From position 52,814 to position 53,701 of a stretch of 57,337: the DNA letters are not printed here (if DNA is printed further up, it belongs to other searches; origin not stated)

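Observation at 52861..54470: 815-bp tandem duplication of a complete promoter-leader-ORF-terminator cassette, with regulatory ends more conserved than the GC-rich coding sequence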

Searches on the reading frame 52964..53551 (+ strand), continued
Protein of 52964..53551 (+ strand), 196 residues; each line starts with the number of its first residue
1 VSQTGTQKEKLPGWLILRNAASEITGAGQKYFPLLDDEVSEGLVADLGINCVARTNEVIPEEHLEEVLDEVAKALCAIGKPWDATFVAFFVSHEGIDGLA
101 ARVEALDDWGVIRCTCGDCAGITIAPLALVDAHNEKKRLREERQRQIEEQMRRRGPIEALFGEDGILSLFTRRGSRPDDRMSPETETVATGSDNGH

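Call 51: fold_search(model_id=the predicted structure, library=pdb)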
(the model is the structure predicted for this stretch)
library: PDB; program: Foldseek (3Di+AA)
matches with E <= 10: 287; with E <= 0.001: 0
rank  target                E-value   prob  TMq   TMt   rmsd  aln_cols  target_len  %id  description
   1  7bww_A                8.2e-01  0.33  0.21  0.41   8.7        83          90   16  Structure of the engineered metallo-Diels-Alderase DA7 W16S (released 2021-04-21)
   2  3qsg                  8.6e-01  0.10  0.14  0.11  14.0        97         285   20  Crystal structure of NAD-binding phosphogluconate dehydrogenase-like protein from Alicyclobacillus acidocaldarius (released 2011-04-13)
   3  5aip_A                9.7e-01  0.14  0.21  0.26  22.1       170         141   14  Crystal structure of NadR in complex with 4-hydroxyphenylacetate (released 2016-03-02)
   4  9n22_K                1.4e+00  0.06  0.17  0.15  55.8       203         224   11  Y20S (Sec18-Sec17-Sec9-Sso1-Snc1) EDTA - Class 2 (released 2025-10-01)
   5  6lea_A                1.5e+00  0.16  0.22  0.36   9.2        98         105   10  Structure of FliS chaperone in complex with flagellin and HP1076 (released 2020-05-13)
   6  2lk4_MODEL_1_A        1.5e+00  0.13  0.21  0.29  11.2       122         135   13  Structural and mechanistic insights into the interaction between PAT Pyk2 and Paxillin LD motif (released 2012-10-10)
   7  8j2y_A                1.5e+00  0.07  0.15  0.10  12.1       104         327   24  Acidimicrobiaceae bacterium photocobilins protein, dark state (released 2024-04-10)
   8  8yli_B                1.6e+00  0.06  0.19  0.21  22.4       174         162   17  Crystal structure of Pectobacterium atrosepticum PecS in complex with operator DNA (released 2024-11-13)
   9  5dvr                  1.8e+00  0.03  0.13  0.08  12.8       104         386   16  Crystal Structure of TgCDPK1 From Toxoplasma Gondii complexed with GW780159X (released 2015-09-30)
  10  4u7y_A                1.9e+00  0.33  0.26  0.51   3.5        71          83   11  Structure of the complex of VPS4B MIT and IST1 MIM (released 2015-02-11)
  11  7bww_C                1.9e+00  0.18  0.21  0.43   7.6        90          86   17  Structure of the engineered metallo-Diels-Alderase DA7 W16S (released 2021-04-21)
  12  6gow_E                1.9e+00  0.18  0.24  0.38   9.6       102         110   13  Crystal structure of the flagellin-FliS complex from Bacillus subtilis crystallized in spacegroup P22121 (released 2018-08-29)
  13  3iqc_B                1.9e+00  0.14  0.21  0.36   9.9       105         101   11  Crystal structure of FliS from H. pylori (released 2010-06-30)
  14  3k0l_A                2.0e+00  0.07  0.17  0.22  20.1       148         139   15  Crystal Structure of Putative MarR Family Transcriptional Regulator from Acinetobacter sp. ADP (released 2009-10-13)
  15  6x1i_A                2.0e+00  0.07  0.18  0.20  14.6       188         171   12  Two-Component D3 Assembly Constructed by Fusing Symmetric Oligomers to Coiled Coils (released 2021-03-03)
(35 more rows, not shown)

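Call 52: fold_search(model_id=the predicted structure, library=viral)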
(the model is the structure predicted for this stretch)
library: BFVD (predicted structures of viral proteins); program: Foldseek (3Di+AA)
matches with E <= 10: 381; with E <= 0.001: 0
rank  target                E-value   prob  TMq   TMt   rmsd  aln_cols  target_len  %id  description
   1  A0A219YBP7            4.8e-01  0.33  0.26  0.38   9.9       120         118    9  Uncharacterized protein [Aeromonas phage 65.2]
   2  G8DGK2                6.0e-01  0.12  0.14  0.08  21.4       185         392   11  (no name in the UniProt tables at hand)
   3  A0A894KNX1            6.4e-01  0.09  0.18  0.08  18.0       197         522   14  Nucleoprotein [Barstukas virus]
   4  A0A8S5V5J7            6.8e-01  0.28  0.18  0.32   6.3        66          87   17  Holin [Siphoviridae sp. ctg4a4]
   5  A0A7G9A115            7.6e-01  0.47  0.30  0.23   7.3       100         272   12  (no name in the UniProt tables at hand)
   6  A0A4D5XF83            7.6e-01  0.14  0.20  0.12  16.4       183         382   10  Uncharacterized protein [Mimivirus LCMiAC02]
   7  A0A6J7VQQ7            8.0e-01  0.35  0.16  0.38   7.8        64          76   12  Uncharacterized protein [uncultured Caudovirales phage]
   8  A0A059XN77            8.0e-01  0.08  0.15  0.09  18.5       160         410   14  Nucleoprotein [Nome phantom orthophasmavirus]
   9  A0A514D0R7            8.5e-01  0.06  0.13  0.12  15.5       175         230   14  RNA-directed RNA polymerase [Leviviridae sp.]
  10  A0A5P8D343            9.5e-01  0.10  0.17  0.20  12.2       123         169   16  (no name in the UniProt tables at hand)
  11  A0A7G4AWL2            1.0e+00  0.10  0.21  0.09  17.0       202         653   12  (no name in the UniProt tables at hand)
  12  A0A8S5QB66            1.1e+00  0.13  0.18  0.31  13.6       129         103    6  Nucleoside triphosphate pyrophosphohydrolase [Podoviridae sp. ctiwu7]
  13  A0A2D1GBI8            1.1e+00  0.66  0.28  0.56   7.7        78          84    9  (no name in the UniProt tables at hand)
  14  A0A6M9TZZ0            1.2e+00  0.08  0.19  0.14  36.4       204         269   11  Uncharacterized protein [Drosophila-associated filamentous virus]
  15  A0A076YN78            1.3e+00  0.23  0.24  0.44  12.1        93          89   11  (no name in the UniProt tables at hand)
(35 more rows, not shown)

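Call 54: find_related_loci(query=L001:13915-14937:+, collection=genome_contigs, flank=10000)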
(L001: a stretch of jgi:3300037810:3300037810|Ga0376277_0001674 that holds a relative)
Query L001:13915-14937:+ (341 aa) in genome_contigs; peptide patterns used: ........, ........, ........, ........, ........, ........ (x = any residue, [..] = any of these).
575 stretches matched a pattern; 217 encode a relative of the query (tblastn E <= 1e-3); the best 80 are kept; 80 distinct loci.
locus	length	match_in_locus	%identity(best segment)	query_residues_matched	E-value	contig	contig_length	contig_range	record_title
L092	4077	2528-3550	73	1-341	0e+0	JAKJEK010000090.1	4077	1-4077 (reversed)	MAG: Patescibacteria group bacterium isolate UR.bin185 UR_contig_78673, whole genome shotgun sequence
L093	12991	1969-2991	65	1-341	3e-151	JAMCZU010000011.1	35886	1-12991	MAG: Patescibacteria group bacterium isolate FK_Sedi_B_Bin.291 NODE_3395_length_35886_cov_46.255, whole genome shotgun s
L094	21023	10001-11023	65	1-341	4e-149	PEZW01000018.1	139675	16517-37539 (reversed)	MAG: Candidatus Berkelbacteria bacterium CG10_big_fil_rev_8_21_14_0_10_43_13 CG10_8_21_14_0.10_scaffold_227_c, whole gen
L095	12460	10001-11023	67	1-341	6e-149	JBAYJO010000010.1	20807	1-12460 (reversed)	MAG: Patescibacteria group bacterium isolate SO_2016_GW1_58 scaffold04419_OW334_2016, whole genome shotgun sequence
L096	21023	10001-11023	63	1-341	2e-141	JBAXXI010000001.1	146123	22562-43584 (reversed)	MAG: Candidatus Berkelbacteria bacterium isolate ELA735 MAG735_1, whole genome shotgun sequence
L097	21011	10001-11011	50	1-334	5e-110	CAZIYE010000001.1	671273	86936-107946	MAG TPA_asm: uncultured Candidatus Saccharibacteria bacterium isolate SRP272421_co4_706 genome assembly, contig: NODE_1_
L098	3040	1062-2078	50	1-336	6e-113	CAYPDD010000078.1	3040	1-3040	MAG TPA_asm: uncultured Candidatus Saccharibacteria bacterium isolate SRP272421_co2_75 genome assembly, contig: NODE_143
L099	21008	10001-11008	50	2-334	1e-104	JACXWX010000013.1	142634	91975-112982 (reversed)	Phormidium tenue FACHB-886 contig13, whole genome shotgun sequence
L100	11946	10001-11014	50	2-335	6e-102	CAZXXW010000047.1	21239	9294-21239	MAG TPA_asm: uncultured Anaerolineales bacterium isolate SRP332253_co1_251 genome assembly, contig: NODE_3924_length_212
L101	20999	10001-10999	50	2-331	4e-101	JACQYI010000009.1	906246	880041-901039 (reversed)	MAG: Oscillatoriophycideae cyanobacterium NC_groundwater_1537_Pr4_S-0.65um_50_18 SR1-18-Sp65_coassembly_scaffold_43862,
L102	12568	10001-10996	49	2-332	1e-100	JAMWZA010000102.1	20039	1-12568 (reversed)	MAG: Marinoscillum sp. isolate MSM7 MSM7_102, whole genome shotgun sequence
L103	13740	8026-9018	49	2-331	2e-100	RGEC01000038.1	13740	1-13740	MAG: Bacteroidetes bacterium isolate WB6_2B_106 contig_100_37, whole genome shotgun sequence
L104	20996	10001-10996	49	2-332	2e-98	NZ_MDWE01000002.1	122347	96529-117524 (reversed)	Rhodohalobacter halophilus strain JZ3C29 contig2, whole genome shotgun sequence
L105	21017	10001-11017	49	2-339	3e-98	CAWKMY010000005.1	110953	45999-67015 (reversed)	MAG: uncultured bacterium isolate MFD01223.bin.2.47 genome assembly, contig: contig_73478, whole genome shotgun sequence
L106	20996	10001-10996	49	2-333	4e-96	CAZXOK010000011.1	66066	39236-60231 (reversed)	MAG TPA_asm: uncultured Chlorobiales bacterium isolate SRP141376_co5_211 genome assembly, contig: NODE_901_length_66066_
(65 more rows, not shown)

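Call 63: search_protein_families(library=ncbifam, proteins=[window:52964-53551:+], max_evalue=1)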
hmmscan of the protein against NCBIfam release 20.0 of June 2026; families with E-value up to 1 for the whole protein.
window:52964-53551:+ (196 aa): 0 families

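Call 64: search_protein_families(library=padloc, proteins=[window:52964-53551:+], max_evalue=1)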
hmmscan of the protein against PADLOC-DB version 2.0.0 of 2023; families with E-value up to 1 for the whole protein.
window:52964-53551:+ (196 aa): 0 families

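Call 65: search_solved_structures(query=A3, max_evalue=10)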
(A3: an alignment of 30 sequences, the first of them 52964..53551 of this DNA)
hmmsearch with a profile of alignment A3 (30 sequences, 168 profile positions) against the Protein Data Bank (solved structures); distinct sequences matched with E-value up to 10: 4.
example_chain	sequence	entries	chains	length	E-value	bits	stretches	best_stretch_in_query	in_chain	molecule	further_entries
4osl_A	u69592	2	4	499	0.059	16.5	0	63-101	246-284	Hax3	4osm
4oss_A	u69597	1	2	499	0.06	16.5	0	63-101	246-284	Hax3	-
4osk_A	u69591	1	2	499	0.096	15.8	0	63-105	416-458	Hax3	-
9w9i_A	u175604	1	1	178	0.49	13.5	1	7-67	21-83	Kinesin-like protein KIF3A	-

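Call 66: list_cluster_members(proteins=[P0005, P0006, P0007, P0009, P0010, P0011, P0013, P0014, P0015, P0017])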
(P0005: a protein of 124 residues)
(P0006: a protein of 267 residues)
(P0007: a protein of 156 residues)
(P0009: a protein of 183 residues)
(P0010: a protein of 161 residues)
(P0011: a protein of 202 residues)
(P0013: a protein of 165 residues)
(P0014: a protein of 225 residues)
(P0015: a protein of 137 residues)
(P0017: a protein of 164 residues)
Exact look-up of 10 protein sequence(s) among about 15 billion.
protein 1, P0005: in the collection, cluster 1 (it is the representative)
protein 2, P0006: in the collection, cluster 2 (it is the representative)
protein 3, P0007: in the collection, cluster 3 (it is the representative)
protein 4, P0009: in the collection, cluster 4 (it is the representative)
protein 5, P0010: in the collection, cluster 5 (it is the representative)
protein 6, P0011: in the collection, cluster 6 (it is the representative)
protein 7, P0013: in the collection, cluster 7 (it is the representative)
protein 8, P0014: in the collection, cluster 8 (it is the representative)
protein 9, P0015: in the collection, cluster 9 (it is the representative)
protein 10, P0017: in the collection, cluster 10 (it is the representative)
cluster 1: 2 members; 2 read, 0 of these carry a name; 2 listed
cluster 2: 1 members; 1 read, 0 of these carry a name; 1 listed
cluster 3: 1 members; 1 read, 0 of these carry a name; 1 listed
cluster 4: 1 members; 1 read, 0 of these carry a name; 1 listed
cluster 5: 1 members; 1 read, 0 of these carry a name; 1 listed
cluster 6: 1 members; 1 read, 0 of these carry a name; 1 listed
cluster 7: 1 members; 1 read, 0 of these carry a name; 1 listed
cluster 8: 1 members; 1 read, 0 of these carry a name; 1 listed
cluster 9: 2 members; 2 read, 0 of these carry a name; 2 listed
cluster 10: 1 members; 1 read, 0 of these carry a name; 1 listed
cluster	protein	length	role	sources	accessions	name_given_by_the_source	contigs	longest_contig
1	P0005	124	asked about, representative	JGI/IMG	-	-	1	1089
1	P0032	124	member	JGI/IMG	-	-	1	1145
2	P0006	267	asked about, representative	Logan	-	-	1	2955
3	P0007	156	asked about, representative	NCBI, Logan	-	-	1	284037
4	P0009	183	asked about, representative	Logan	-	-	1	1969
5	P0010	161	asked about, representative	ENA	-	-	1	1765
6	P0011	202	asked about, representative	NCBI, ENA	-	-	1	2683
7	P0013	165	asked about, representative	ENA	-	-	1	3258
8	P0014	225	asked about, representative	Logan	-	-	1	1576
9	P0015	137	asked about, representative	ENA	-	-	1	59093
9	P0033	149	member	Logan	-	-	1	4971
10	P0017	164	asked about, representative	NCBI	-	-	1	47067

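Call 67: find_encoding_contigs(protein=P0007, flank=8000, max_places=2)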
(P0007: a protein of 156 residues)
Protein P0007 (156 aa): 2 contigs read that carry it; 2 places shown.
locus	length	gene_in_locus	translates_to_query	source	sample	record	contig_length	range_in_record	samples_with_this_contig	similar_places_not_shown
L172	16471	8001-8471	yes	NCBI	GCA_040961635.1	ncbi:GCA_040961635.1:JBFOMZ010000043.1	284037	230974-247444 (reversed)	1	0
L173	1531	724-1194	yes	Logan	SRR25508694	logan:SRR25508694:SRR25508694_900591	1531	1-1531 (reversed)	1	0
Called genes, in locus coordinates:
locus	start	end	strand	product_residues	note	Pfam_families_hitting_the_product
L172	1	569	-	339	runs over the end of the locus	-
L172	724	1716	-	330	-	PF00044:Gp_dh_N, PF02800:Gp_dh_C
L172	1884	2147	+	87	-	-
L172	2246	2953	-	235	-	PF00899:ThiF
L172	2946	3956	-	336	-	PF14464:Prok-JAB (weak)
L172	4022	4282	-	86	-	-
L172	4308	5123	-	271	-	-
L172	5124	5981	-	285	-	-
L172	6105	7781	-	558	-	PF00004:AAA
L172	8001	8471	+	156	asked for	-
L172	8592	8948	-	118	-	PF07098:DUF1360 (weak)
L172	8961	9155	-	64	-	-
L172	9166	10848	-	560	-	PF00004:AAA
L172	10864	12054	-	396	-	-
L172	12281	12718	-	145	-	-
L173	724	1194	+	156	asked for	-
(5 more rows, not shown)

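Call 68: find_encoding_contigs(protein=P0015, flank=8000, max_places=2)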
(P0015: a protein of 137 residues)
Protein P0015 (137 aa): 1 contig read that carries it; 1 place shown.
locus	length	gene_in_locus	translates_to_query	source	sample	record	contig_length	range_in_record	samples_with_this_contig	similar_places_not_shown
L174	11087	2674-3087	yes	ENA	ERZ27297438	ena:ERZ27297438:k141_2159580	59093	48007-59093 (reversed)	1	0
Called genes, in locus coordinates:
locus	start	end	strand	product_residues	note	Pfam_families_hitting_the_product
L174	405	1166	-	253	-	PF07685:GATase_3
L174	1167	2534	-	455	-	PF08245:Mur_ligase_M, PF08353:MurT_C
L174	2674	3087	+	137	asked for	-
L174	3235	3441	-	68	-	PF18893:DUF5652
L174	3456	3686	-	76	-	PF07866:DUF1653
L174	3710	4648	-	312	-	PF01820:Dala_Dala_lig_N, PF02222:ATP-grasp, PF02786:CPSase_L_D2, PF07478:Dala_Dala_lig_C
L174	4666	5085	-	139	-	PF00293:NUDIX, PF14815:NUDIX_4 (weak)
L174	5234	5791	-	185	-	PF02915:Rubrerythrin, PF21349:RUBY_RBDX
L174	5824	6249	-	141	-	PF06397:Desulfoferrod_N, PF01880:Desulfoferrodox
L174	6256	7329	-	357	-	PF02073:Peptidase_M29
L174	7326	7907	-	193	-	PF00574:CLP_protease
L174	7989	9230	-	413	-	PF05977:MFS_3, PF07690:MFS_1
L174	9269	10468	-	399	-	PF05697:Trigger_N, PF00254:FKBP_C (weak), PF05698:Trigger_C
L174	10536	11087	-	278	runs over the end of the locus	PF00483:NTP_transferase, PF12804:NTP_transf_3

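Call 69: find_encoding_contigs(protein=P0017, flank=8000, max_places=2)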
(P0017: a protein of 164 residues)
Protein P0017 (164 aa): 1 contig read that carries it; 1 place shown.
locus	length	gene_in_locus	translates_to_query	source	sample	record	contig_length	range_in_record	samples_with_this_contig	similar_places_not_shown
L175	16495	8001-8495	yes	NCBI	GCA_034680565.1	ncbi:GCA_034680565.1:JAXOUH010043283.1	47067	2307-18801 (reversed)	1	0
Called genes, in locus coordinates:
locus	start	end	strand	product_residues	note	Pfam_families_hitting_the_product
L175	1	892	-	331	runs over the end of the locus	-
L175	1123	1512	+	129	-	-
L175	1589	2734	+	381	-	-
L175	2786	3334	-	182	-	-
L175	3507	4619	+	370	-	PF01817:CM_2, PF01209:Ubie_methyltran, PF13489:Methyltransf_23, PF08241:Methyltransf_11, PF08242:Methyltransf_12, PF13649:Methyltransf_25, PF13847:Methyltransf_31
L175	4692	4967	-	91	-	-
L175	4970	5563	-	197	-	-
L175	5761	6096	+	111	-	PF02325:CCB3_YggT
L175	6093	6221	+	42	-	-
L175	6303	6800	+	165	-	-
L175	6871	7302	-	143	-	-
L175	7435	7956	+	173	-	PF08002:DUF1697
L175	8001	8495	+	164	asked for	-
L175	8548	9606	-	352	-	PF21338:Top1B_N_bact, PF01028:Topoisom_I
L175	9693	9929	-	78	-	PF02700:PurS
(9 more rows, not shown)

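Call 78: find_related_loci(query=A4, collection=viral_contigs, flank=8000)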
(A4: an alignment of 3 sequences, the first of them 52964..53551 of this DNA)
Query A4 (196 aa) in viral_contigs; peptide patterns used: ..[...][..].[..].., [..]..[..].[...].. (x = any residue, [..] = any of these).
104 stretches matched a pattern, but none encodes a relative of the query by tblastn (E <= 1e-3).

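Call 81: find_related_loci(query=A5, collection=viral_contigs, flank=8000)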
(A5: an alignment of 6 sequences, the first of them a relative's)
Query A5 (179 aa) in viral_contigs; peptide patterns used: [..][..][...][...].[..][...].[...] (x = any residue, [..] = any of these).
33 stretches matched a pattern, but none encodes a relative of the query by tblastn (E <= 1e-3).

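Call 83: find_related_loci(query=A4, collection=metagenome_contigs, flank=6000)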
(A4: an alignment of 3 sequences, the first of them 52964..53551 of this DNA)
Query A4 (196 aa) in metagenome_contigs; peptide patterns used: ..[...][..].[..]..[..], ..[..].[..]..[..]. (x = any residue, [..] = any of these).
376 stretches matched a pattern, but none encodes a relative of the query by tblastn (E <= 1e-3).

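Call 85: find_related_loci(query=P0007, collection=genome_contigs, flank=6000)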
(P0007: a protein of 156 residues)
Query P0007 (156 aa) in genome_contigs; peptide patterns used: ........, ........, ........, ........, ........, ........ (x = any residue, [..] = any of these).
68 stretches matched a pattern, but none encodes a relative of the query by tblastn (E <= 1e-3).

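Call 89: search_protein_families(library=phrogs, alignment_id=A3, max_evalue=0.1)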
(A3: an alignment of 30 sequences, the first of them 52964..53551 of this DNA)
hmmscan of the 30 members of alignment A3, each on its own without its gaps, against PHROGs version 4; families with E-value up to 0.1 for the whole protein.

A. member 1, window:52964-53551:+ (196 aa): 0 families

B. families by the number of members that match (of 30 scanned): 8 families
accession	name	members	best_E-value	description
phrog_6039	-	1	0.0031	-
phrog_25948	-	1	0.0085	-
phrog_2543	-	1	0.029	-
phrog_5965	-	1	0.046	-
phrog_6318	-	1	0.057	-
phrog_1467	-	1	0.068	-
phrog_1315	-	1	0.075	-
phrog_5539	-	1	0.081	-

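Call 90: search_protein_families(library=ncbifam, alignment_id=A3, max_evalue=0.1)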
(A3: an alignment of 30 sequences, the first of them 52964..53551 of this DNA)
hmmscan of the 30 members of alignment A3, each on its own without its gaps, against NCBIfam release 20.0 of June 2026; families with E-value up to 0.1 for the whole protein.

A. member 1, window:52964-53551:+ (196 aa): 0 families

B. families by the number of members that match (of 30 scanned): 6 families
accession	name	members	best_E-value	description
NF004052.0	PRK05572.1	1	0.0086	SigF/SigG family RNA polymerase sporulation sigma factor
NF009173.0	PRK12520.1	1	0.024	RNA polymerase sigma factor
TIGR02749.1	prenyl_cyano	1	0.055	solanesyl diphosphate synthase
NF011552.0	PRK14981.1-4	1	0.075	DNA-directed RNA polymerase subunit F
TIGR02885.1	spore_sigF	1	0.089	RNA polymerase sporulation sigma factor SigF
NF038380.1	phage_DpoZ_1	1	0.093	aminoadenine-incorporating DNA polymerase DpoZ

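Call 97: list_cluster_members(proteins=[P0018, P0019, P0020, P0021, P0022, P0023, P0025, P0026, P0030, P0031])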
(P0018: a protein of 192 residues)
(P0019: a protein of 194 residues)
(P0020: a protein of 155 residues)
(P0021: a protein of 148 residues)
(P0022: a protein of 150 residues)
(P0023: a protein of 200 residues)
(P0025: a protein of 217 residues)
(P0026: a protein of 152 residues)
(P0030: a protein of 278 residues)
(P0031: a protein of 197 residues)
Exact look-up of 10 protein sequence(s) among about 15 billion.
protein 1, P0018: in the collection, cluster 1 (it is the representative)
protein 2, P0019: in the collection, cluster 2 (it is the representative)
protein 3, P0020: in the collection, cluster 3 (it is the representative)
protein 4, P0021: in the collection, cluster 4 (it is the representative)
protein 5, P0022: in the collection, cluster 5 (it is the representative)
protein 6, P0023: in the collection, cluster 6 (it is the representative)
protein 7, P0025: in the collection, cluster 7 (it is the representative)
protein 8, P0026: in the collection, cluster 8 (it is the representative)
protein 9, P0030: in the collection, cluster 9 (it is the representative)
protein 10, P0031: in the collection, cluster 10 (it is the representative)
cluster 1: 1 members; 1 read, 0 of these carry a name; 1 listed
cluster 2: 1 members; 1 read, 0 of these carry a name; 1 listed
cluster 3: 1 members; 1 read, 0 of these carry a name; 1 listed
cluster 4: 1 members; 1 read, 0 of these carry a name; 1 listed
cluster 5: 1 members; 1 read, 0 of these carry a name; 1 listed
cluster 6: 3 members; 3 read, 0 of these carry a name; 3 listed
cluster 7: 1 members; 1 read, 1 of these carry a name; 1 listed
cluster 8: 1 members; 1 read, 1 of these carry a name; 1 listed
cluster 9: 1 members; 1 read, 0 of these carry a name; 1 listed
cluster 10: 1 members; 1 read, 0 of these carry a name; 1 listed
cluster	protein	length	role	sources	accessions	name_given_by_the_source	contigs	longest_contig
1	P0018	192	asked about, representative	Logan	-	-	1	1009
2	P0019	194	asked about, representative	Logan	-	-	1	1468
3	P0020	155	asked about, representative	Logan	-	-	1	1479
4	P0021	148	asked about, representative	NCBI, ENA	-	-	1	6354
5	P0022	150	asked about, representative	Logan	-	-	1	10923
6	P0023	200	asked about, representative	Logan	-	-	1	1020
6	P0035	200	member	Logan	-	-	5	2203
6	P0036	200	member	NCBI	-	-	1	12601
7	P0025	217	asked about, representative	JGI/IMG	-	hypothetical protein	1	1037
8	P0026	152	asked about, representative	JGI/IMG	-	hypothetical protein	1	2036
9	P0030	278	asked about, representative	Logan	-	-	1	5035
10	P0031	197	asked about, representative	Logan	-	-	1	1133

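Call 98: find_encoding_contigs(protein=P0036, flank=6500, max_places=2)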
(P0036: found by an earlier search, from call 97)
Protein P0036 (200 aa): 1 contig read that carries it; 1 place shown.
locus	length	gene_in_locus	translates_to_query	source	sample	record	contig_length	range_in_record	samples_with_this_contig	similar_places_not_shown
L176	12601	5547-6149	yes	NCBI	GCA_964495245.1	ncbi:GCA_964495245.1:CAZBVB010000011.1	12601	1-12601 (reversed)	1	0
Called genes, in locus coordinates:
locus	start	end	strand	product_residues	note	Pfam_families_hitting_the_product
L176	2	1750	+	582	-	?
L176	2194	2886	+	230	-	-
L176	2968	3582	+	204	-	-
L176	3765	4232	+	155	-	-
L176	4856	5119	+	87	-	-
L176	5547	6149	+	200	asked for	-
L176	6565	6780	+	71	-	-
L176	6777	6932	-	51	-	-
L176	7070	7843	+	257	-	PF01925:TauE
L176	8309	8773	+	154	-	PF01850:PIN (weak)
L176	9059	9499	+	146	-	-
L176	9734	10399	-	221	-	-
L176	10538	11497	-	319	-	PF03773:ArsP_1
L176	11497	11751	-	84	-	PF12840:HTH_20, PF01022:HTH_5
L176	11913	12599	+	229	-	?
